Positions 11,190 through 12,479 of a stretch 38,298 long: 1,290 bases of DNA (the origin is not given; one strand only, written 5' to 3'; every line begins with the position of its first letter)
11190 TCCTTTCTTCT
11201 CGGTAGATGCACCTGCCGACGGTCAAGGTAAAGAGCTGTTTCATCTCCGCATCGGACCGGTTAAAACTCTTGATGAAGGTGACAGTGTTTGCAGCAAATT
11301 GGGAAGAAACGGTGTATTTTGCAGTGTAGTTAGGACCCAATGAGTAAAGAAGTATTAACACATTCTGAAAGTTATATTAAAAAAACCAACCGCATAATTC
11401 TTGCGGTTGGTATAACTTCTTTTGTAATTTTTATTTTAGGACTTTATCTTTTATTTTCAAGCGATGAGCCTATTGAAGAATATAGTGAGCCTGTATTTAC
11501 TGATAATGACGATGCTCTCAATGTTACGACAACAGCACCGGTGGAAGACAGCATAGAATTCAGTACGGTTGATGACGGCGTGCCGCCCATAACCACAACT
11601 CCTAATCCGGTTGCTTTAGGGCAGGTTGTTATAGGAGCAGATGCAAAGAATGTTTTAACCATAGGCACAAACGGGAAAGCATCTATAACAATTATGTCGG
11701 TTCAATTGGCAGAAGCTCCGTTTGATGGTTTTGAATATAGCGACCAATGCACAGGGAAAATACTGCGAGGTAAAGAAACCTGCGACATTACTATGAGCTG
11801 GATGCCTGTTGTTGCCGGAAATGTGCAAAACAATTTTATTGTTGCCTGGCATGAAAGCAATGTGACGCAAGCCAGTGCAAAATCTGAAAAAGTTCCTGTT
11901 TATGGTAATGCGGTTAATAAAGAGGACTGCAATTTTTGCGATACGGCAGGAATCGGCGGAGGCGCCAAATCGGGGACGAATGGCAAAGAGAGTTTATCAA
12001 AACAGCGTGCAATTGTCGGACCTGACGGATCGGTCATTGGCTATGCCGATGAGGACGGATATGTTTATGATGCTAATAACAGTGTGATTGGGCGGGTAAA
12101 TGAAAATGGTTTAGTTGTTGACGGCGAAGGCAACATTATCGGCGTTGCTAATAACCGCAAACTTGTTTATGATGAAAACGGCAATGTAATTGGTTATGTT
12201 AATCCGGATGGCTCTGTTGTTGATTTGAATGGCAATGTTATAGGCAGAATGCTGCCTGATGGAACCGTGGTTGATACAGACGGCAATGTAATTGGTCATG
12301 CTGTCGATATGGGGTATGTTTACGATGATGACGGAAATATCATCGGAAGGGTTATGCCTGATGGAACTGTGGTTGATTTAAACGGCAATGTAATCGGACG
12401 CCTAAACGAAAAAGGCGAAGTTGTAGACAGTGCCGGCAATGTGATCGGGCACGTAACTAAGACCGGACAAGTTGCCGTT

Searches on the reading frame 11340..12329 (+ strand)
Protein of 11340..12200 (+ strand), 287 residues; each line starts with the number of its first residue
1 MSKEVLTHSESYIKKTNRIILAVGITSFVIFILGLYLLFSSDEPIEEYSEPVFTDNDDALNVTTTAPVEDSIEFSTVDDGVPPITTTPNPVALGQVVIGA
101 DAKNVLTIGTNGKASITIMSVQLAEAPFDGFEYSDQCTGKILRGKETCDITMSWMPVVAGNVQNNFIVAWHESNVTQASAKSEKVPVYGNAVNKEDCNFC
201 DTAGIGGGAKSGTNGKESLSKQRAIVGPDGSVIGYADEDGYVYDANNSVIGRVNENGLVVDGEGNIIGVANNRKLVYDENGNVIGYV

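Call 15: find_homologous_proteins(query=window:11340-12029:+)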
Query window:11340-12029:+ (230 aa): 71 proteins with E <= 0.001 among 412 candidates.
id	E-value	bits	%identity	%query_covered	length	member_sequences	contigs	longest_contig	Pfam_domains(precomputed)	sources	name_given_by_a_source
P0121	5.1e-143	492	97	100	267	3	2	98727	-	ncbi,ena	-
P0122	8.2e-110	384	74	100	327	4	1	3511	PF12396.15,PF21785.4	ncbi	-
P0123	3.9e-95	336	66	100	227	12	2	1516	-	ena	-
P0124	1.1e-93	331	71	87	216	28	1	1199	-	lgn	-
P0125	2.3e-93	330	66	100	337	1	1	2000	PF21784.4,PF05593.20,PF12396.15,PF21785.4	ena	-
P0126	1.6e-92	327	63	100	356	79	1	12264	PF12396.15,PF21785.4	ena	-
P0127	1.4e-91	324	62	100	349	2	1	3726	-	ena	-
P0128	2.0e-88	314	63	100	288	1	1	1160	PF12396.15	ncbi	-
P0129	1.2e-85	305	61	98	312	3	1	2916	PF12396.15,PF21785.4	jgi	-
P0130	2.5e-84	300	71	81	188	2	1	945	-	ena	-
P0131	1.9e-82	294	84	69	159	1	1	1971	-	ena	-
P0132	4.6e-82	293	64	90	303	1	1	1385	PF15780.12,PF12396.15,PF21785.4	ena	-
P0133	1.0e-80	289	63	87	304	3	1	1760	PF12396.15,PF21785.4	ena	-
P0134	1.6e-80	288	64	85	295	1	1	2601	PF18573.8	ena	-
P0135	2.7e-80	287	76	75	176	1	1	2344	-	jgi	-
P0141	4.8e-78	280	57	100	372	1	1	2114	PF12396.15,PF21785.4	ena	-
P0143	2.5e-77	277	59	100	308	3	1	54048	PF12396.15,PF21785.4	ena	-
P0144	1.2e-76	275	55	100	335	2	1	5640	PF21784.4,PF21785.4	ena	-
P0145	6.6e-76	273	55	99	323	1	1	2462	PF21784.4,PF12396.15,PF21785.4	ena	-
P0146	3.1e-75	271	62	88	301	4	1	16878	PF21784.4,PF12396.15,PF21785.4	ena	-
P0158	6.6e-70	253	52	100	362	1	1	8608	PF21784.4,PF05593.20,PF12396.15,PF21785.4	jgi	jgi:YD repeat-containing protein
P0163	4.5e-66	241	52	100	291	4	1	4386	PF21785.4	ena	-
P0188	1.2e-34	138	54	54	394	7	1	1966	PF21784.4,PF05593.20,PF12396.15,PF21785.4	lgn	-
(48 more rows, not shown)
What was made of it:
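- Tried and rejected: Search with ORF1 residues 1-230 for fused forms (call 15).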

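Call 32: search_protein_families(library=ncbifam, proteins=[window:11340-12200:+], max_evalue=0.01)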
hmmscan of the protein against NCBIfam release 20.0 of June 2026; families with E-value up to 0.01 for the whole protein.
window:11340-12200:+ (287 aa): 2 families
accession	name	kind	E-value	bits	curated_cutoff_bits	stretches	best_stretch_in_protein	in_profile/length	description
NF012200.0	choice_anch_D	domain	9.9e-07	29.3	45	1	82-167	15-100/108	choice-of-anchor D domain-containing protein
NF045527.1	LegT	equivalog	5.4e-05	21.8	1200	1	126-175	50-99/776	Dot/Icm T4SS effector LegT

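Call 72: predict_structure(alignment_id=A4)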
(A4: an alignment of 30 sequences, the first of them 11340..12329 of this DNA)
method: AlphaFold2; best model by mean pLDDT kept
length: 330 residues; sequences in the alignment: 30
mean_pLDDT: 74.4   pTM: 0.37
mean pLDDT of the five models: 74.4, 67.9, 65.9, 66.0, 65.1
residues with pLDDT >= 90: 44; 70-90: 191; 50-70: 35; < 50: 60
segments of 3 or more residues with pLDDT < 50: 1-3, 54-79, 201-220, 325-330
pLDDT, mean of each block of 10 residues (from residue 1): 51 78 95 92 59 47 40 42 66 79 84 85 86 89 88 85 86 80 86 75 39 41 72 85 89 85 83 77 81 83 88 89 50
secondary structure, 60 per line:
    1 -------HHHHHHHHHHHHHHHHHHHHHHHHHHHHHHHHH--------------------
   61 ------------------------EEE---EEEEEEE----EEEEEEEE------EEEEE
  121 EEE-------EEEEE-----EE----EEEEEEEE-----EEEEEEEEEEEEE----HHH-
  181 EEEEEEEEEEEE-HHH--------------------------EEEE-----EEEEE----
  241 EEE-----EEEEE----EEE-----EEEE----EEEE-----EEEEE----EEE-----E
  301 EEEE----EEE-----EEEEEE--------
elements in order: H8-40 E85-87 E91-97 E102-109 E116-123 E131-135 E147-154 E160-172 E181-192 E223-226 E232-236 E241-243 E249-253 E258-260 E266-269 E274-277 E283-287 E292-294 E300-304 E309-311 E317-322
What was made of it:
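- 11394..11456 (+): ORF1 residues 19-39: transmembrane helix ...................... AlphaFold helix 8-40, pLDDT 92-95 (call 72).
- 11592..11915 (+): ORF1 residues 85-192: periplasmic ASH/PapD-like beta-sandwich domain. AlphaFold pLDDT 79-89 (call 72).
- Checked: AlphaFold predicts a helix at 8-40 with pLDDT up to 95 (call 72).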

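Call 74: fold_search(model_id=the predicted structure, library=pdb)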
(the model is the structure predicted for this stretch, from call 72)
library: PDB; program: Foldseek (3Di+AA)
matches with E <= 10: 1745; with E <= 0.001: 93
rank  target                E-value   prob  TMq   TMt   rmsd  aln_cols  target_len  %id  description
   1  6fvi                  1.4e-06  1.00  0.30  0.62   6.1       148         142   10  ASH / PapD-like domain of human CEP192 (PapD-like domain 7) (released 2019-03-20)
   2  7som_J                2.2e-06  1.00  0.27  0.14   4.6       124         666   11  Ciliary C2 central pair apparatus isolated from Chlamydomonas reinhardtii (released 2022-04-13)
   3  2e6j_MODEL_1_A        3.7e-06  1.00  0.27  0.69   3.4       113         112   14  Solution structure of the C-terminal PapD-like domain from human HYDIN protein (released 2007-07-03)
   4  6bqm                  4.3e-06  1.00  0.23  0.17   4.2       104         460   20  Secreted serine protease VesC from Vibrio cholerae (released 2018-11-28)
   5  7sqc_2A               5.1e-06  1.00  0.27  0.13  22.5       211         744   12  Ciliary C1 central pair apparatus isolated from Chlamydomonas reinhardtii (released 2022-04-13)
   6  7ptb                  5.9e-06  1.00  0.28  0.29   3.7       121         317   14  Crystal structure of the SPD-2 domain of human CEP192 (released 2022-04-06)
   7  3qbt_F                8.1e-06  1.00  0.23  0.45   5.3       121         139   13  Crystal structure of OCRL1 540-678 in complex with Rab8a:GppNHp (released 2011-03-23)
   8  7sqc_2B               1.1e-05  1.00  0.27  0.13  22.6       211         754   13  Ciliary C1 central pair apparatus isolated from Chlamydomonas reinhardtii (released 2022-04-13)
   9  7sqc_T0               1.2e-05  1.00  0.26  0.17   6.2       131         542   15  Ciliary C1 central pair apparatus isolated from Chlamydomonas reinhardtii (released 2022-04-13)
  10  7sqc_O1               1.2e-05  1.00  0.28  0.15   3.3       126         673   17  Ciliary C1 central pair apparatus isolated from Chlamydomonas reinhardtii (released 2022-04-13)
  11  9ijj_h                1.9e-05  1.00  0.25  0.06   3.4       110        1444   14  In situ structure of the central apparatus in mouse sperm axoneme. (released 2025-06-04)
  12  9ijj_E                2.0e-05  1.00  0.26  0.18   3.5       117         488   15  In situ structure of the central apparatus in mouse sperm axoneme. (released 2025-06-04)
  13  7sqc_T1               2.4e-05  1.00  0.26  0.16   6.3       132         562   16  Ciliary C1 central pair apparatus isolated from Chlamydomonas reinhardtii (released 2022-04-13)
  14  9ijj_L                2.6e-05  1.00  0.26  0.37   3.3       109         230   14  In situ structure of the central apparatus in mouse sperm axoneme. (released 2025-06-04)
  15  9fh8_H                2.8e-05  1.00  0.23  0.26   4.4       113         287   19  Crystal structure of the SPD-2 domain of Apis dorsata CEP192 (released 2025-03-26)
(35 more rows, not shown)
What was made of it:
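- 11592..11915 (+): Foldseek 6fvi 1.4e-6, HYDIN 2e6j, VesB/VesC (call 74).
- ORF1 N-terminal model: TM helix, disordered linker, ASH domain, flower (calls 72, 74).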
